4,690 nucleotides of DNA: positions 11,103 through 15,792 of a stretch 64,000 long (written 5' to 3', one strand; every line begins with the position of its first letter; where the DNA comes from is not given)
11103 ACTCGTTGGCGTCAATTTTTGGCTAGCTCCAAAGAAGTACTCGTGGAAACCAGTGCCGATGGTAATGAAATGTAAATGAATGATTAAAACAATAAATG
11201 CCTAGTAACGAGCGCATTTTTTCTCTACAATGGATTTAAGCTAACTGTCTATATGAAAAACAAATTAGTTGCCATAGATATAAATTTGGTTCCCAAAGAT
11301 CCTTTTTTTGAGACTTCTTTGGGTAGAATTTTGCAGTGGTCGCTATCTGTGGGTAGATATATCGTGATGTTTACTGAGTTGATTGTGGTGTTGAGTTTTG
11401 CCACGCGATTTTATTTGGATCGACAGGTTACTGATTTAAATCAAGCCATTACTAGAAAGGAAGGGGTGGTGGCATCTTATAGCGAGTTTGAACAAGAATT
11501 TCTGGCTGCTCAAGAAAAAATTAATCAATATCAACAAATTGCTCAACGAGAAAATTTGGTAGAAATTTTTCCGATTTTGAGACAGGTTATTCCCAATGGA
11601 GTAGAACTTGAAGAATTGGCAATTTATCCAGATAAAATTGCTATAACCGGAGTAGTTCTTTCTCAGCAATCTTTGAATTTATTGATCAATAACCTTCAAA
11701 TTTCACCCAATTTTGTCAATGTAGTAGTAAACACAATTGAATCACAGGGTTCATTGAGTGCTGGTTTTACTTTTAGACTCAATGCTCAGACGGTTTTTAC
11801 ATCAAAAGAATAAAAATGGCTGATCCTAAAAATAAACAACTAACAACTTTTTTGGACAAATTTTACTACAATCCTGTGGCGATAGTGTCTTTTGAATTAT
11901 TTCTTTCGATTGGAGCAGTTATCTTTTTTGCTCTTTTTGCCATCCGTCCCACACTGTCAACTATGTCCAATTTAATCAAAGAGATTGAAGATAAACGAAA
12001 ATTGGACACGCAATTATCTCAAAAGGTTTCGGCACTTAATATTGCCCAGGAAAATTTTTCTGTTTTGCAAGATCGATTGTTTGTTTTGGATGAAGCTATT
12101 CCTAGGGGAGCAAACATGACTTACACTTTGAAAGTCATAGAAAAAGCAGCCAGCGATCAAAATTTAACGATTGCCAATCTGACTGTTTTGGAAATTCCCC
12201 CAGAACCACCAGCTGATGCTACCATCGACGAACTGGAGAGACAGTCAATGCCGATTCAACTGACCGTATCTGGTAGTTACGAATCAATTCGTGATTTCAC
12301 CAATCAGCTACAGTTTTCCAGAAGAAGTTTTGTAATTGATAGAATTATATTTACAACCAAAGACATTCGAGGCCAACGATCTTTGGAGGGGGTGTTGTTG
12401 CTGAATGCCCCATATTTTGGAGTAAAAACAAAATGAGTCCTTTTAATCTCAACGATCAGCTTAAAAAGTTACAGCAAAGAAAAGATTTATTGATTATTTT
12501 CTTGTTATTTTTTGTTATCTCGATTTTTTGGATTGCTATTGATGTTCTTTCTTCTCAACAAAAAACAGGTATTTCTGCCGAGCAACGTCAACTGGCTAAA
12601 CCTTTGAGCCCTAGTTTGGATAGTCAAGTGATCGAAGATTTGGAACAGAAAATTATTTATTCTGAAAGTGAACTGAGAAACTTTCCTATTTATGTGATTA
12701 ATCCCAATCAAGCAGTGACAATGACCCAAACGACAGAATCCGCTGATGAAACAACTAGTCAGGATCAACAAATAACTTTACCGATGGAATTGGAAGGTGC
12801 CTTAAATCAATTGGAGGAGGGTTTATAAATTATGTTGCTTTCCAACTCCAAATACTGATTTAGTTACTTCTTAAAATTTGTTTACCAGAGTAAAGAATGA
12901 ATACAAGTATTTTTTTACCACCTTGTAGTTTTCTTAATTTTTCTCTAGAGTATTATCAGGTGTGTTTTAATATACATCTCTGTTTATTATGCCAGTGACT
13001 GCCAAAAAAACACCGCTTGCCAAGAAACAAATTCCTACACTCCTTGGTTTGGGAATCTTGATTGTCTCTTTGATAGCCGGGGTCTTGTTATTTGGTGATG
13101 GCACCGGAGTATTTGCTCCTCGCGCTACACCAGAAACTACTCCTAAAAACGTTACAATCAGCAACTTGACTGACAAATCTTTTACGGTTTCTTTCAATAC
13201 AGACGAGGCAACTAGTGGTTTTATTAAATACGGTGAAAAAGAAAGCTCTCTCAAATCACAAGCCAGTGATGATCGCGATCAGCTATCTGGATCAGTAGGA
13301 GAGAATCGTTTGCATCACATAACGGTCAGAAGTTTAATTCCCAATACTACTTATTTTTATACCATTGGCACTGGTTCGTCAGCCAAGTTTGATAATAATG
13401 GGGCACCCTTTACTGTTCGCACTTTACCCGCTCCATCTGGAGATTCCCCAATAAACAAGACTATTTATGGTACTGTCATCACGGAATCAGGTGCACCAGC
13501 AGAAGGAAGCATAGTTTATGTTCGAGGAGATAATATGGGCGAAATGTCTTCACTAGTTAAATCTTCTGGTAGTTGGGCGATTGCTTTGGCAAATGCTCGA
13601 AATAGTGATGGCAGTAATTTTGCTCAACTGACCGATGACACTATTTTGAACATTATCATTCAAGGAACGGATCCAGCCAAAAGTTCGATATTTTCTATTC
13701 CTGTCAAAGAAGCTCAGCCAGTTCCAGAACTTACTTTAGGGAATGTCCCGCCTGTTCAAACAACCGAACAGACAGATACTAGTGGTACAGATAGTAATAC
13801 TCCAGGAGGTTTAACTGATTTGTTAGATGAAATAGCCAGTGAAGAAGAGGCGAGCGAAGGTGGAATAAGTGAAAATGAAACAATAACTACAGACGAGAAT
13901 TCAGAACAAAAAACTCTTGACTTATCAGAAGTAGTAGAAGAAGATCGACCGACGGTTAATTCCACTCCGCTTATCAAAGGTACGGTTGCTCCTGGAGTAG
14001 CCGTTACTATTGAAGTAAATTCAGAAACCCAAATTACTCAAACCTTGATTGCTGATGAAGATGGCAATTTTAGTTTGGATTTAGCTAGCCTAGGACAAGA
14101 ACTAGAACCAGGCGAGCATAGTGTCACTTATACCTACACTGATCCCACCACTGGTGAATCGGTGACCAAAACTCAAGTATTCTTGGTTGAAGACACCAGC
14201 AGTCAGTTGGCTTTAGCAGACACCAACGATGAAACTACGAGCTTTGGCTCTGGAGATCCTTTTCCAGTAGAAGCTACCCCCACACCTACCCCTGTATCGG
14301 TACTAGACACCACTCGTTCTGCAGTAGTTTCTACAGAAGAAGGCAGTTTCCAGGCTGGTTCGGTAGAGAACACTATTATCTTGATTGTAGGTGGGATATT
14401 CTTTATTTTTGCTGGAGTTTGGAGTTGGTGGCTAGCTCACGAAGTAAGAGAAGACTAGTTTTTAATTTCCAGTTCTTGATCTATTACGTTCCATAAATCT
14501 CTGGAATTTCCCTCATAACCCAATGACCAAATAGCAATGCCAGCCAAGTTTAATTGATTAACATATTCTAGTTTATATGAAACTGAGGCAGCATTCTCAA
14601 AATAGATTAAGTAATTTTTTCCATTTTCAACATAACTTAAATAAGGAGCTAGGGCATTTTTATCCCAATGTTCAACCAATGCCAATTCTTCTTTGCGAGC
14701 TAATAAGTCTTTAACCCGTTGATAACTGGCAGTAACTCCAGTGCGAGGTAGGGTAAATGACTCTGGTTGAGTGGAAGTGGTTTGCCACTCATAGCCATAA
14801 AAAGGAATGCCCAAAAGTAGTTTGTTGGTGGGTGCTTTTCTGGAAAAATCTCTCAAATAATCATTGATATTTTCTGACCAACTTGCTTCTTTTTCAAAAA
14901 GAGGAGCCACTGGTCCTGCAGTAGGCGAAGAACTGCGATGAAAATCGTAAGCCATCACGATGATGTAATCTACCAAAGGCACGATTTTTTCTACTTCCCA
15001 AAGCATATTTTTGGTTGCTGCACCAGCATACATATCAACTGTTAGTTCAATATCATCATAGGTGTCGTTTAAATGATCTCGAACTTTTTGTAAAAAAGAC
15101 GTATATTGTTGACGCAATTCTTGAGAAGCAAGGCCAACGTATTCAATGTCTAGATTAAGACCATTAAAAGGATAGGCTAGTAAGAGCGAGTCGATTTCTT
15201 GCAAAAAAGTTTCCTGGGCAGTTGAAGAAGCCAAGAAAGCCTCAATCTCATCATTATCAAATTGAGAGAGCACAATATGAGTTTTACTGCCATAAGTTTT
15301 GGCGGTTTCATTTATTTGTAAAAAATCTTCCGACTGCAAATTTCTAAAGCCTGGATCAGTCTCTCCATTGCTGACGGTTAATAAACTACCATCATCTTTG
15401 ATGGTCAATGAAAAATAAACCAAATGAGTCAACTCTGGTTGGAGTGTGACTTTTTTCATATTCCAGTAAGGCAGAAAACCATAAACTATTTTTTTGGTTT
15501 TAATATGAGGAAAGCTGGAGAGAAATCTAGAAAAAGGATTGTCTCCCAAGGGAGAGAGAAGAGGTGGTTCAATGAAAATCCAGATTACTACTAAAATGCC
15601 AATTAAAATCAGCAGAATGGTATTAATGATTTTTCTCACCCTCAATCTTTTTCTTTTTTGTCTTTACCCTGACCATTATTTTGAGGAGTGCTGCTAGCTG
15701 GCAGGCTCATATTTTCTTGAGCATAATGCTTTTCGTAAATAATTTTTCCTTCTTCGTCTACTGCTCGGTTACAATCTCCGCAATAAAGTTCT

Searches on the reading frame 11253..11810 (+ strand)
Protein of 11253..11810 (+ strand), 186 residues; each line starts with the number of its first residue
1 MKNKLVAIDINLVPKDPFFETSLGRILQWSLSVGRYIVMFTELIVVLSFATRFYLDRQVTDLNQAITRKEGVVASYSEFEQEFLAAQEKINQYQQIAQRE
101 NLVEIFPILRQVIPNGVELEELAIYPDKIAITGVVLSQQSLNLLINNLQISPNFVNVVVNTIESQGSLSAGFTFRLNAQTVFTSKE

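Call 57: search_protein_families(library=pfam, proteins=[window:11253-11810:+], max_evalue=0.001)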
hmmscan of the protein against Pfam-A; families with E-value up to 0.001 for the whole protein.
window:11253-11810:+ (186 aa): 1 family
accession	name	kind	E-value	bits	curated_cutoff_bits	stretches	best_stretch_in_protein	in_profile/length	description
PF05137.18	PilN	-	2e-10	41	22.8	1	106-179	3-77/78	Fimbrial assembly protein (PilN)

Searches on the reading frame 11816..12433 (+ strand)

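Call 57: search_protein_families(library=pfam, proteins=[window:11816-12433:+], max_evalue=0.001)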
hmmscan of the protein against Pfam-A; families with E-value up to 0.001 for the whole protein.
window:11816-12433:+ (206 aa): 1 family
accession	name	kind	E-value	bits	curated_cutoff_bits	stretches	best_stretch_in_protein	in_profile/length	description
PF04350.18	PilO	-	6.2e-06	26.9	22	1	60-166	12-108/145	Pilus assembly protein, PilO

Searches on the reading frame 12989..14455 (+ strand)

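Call 57: search_protein_families(library=pfam, proteins=[window:12989-14455:+], max_evalue=0.001)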
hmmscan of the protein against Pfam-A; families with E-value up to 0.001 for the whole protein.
window:12989-14455:+ (489 aa): 2 families
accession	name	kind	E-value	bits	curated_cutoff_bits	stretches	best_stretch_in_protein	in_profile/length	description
PF16656.11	Pur_ac_phosph_N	-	1.7e-11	45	30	1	54-136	3-84/93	Purple acid Phosphatase, N-terminal domain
PF00041.27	fn3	-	0.00093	19.8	25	0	51-131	2-71/84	Fibronectin type III domain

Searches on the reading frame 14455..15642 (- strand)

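Call 57: search_protein_families(library=pfam, proteins=[window:14455-15642:-], max_evalue=0.001)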
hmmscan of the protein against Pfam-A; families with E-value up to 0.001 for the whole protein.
window:14455-15642:- (395 aa): 1 family
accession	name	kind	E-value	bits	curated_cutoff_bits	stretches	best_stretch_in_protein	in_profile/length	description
PF00704.34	Glyco_hydro_18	-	4.9e-43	148.4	29.6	1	68-376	20-316/317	Glycosyl hydrolases family 18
